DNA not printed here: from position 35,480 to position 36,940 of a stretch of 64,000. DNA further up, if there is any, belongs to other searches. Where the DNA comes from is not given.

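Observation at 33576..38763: Orphan KAS-II-type ketosynthase + GGR-type flavoprotein + two ICMT-type membrane methyltransferases + PIG-V-like GT-C: candidate undescribed membrane-lipid pathway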

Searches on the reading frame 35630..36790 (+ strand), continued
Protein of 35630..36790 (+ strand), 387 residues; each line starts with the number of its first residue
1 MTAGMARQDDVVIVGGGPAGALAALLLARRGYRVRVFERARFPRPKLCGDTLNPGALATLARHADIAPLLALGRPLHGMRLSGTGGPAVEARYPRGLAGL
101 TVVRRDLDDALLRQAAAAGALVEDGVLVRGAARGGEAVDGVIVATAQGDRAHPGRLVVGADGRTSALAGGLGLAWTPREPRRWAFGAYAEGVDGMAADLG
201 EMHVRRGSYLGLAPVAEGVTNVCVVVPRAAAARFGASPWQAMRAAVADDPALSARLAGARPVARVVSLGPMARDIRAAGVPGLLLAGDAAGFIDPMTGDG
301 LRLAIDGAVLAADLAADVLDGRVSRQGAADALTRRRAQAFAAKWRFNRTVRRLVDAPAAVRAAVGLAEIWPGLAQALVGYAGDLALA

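Call 75: search_solved_structures(query=A3, max_evalue=1e-8, show_alignments=5)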
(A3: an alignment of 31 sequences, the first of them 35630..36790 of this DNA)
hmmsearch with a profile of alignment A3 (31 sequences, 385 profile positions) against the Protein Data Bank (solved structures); distinct sequences matched with E-value up to 1e-8: 39.
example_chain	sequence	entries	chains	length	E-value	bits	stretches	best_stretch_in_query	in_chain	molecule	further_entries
8zop_A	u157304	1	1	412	1.4e-31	113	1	6-320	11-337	Halogenase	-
3e1t_A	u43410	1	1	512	2.2e-31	112.4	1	6-343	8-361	Halogenase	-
3i3l_A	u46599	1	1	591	7.9e-30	107.3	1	5-343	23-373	Alkylhalidase CmlS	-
3nix_A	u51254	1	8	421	1.7e-28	102.8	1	3-319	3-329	Flavoprotein/dehydrogenase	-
3oz2_A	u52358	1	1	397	1.4e-27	99.9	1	5-329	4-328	Digeranylgeranylglycerophospholipid reductase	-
5buk_A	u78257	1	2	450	3.8e-26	95.2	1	98-323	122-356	FADH2-dependent halogenase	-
7fco_A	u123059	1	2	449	3.9e-24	88.5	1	98-327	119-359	ChlB4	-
5dbj_E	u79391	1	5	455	1.3e-21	80.3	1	98-320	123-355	FADH2-dependent halogenase PltA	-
5bul_A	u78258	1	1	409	3.9e-19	72.1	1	6-319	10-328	flavin-dependent halogenase triple mutant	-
5bva_A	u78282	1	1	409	8.9e-19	70.9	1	6-319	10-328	flavin-dependent halogenase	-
8gu0_A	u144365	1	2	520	7.7e-17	64.5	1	7-130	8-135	Non-heme halogenase radH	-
7koe_C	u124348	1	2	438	1.9e-15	59.9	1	7-182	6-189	Electron transfer flavoprotein-quinone oxidoreductase FixC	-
8r1r_A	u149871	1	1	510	8.8e-15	57.7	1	5-187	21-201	Short-chain dehydrogenase/reductase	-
5x6p_A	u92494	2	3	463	2.5e-14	56.2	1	5-322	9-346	Kynurenine 3-monooxygenase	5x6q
5fn0_A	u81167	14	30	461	2.6e-14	56.2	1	5-322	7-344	KYNURENINE 3-MONOOXYGENASE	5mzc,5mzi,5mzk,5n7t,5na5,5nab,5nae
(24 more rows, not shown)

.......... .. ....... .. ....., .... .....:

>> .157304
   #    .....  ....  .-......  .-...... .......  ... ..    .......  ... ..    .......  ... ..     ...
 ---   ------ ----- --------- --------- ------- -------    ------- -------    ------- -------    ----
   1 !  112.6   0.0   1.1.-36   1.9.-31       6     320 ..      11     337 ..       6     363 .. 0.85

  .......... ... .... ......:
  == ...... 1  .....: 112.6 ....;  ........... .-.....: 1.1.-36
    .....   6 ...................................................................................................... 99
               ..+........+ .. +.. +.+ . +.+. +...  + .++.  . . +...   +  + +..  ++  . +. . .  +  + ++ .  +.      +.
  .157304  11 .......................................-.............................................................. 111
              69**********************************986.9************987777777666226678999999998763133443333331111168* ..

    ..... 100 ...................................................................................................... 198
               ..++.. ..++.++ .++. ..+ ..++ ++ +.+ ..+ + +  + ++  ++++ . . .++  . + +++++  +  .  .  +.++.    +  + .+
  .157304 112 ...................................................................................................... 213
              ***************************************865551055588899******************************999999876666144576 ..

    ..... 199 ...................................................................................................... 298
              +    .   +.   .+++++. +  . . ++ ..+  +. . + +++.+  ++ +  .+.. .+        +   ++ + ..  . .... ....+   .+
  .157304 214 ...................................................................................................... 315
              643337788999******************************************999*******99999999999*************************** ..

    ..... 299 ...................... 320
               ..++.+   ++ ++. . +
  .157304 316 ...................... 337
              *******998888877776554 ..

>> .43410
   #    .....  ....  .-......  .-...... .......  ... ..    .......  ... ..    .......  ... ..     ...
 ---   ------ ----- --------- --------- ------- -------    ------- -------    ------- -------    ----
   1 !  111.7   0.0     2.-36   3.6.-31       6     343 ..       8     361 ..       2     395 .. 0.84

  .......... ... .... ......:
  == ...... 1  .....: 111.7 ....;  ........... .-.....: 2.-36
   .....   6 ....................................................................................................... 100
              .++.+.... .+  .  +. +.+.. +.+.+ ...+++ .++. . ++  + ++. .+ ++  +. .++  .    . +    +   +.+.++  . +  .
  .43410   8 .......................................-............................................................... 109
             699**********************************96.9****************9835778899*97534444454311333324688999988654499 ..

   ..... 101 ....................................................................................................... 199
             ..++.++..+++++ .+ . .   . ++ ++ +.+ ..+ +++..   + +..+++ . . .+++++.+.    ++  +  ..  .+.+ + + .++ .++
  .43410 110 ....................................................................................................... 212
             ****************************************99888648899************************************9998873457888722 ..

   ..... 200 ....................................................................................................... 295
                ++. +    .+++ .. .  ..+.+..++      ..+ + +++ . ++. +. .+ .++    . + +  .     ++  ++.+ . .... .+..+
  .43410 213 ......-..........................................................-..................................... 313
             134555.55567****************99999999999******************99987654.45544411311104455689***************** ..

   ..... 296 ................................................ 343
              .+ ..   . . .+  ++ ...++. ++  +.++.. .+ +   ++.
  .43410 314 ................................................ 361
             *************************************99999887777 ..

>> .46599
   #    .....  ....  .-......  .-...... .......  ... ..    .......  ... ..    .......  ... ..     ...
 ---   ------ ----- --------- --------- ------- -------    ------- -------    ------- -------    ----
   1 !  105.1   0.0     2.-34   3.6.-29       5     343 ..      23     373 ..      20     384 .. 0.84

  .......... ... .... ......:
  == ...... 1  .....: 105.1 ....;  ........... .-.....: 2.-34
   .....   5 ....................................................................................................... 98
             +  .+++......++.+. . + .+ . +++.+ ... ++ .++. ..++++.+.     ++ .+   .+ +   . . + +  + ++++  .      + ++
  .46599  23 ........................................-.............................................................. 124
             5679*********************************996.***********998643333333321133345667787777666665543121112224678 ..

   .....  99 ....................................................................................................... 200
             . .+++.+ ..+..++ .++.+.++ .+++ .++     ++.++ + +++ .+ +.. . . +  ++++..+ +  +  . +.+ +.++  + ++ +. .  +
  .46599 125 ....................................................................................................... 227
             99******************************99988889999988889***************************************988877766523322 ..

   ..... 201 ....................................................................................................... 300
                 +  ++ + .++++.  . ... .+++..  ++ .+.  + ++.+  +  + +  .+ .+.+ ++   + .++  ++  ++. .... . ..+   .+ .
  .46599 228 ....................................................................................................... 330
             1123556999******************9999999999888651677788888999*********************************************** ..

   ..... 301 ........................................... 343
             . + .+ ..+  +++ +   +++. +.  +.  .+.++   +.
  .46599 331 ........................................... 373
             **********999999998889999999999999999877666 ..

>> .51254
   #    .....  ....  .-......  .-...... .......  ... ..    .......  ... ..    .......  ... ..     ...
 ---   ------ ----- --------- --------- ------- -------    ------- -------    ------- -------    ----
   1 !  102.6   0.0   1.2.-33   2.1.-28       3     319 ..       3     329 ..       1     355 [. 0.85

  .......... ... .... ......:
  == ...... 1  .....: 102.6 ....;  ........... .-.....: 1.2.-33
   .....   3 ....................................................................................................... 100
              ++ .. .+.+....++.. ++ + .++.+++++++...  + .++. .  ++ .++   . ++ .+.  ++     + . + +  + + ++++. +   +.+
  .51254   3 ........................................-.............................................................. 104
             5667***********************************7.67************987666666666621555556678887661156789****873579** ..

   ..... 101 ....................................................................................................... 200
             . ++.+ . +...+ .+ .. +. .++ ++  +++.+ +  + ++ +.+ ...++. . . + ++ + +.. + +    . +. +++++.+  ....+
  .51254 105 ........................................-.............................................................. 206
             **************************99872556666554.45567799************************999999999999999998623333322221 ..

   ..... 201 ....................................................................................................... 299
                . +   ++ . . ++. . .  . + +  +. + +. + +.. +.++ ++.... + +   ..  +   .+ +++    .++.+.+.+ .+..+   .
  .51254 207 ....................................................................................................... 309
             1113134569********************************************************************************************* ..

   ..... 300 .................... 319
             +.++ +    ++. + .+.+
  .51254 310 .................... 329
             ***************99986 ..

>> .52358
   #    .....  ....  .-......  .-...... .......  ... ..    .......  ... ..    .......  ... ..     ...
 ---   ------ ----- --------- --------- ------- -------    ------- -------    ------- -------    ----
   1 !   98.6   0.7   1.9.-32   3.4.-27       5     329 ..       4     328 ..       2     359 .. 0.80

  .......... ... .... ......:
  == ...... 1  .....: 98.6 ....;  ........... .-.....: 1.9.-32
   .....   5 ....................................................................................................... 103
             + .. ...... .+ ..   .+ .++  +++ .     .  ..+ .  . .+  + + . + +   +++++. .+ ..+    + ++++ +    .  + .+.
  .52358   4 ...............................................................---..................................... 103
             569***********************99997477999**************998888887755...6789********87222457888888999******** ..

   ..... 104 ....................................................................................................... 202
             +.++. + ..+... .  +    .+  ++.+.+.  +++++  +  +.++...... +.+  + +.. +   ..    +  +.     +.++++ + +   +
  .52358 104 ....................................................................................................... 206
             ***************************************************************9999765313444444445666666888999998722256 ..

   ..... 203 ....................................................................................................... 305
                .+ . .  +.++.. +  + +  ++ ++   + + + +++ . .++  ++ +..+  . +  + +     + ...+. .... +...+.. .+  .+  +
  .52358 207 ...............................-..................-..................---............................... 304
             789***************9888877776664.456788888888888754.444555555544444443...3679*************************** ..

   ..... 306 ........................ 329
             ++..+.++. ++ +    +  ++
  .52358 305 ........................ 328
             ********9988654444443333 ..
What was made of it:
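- Closest known: Geranylgeranyl reductase family. Same: Cys48 aligns with the GGR Cys in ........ (call 75).
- The flavoprotein keeps the GGR-type Cys (call 75), so its chemistry is open. The flavoprotein retains the Cys that aligns with the catalytic-site Cys of geranylgeranyl reductases (call 75).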
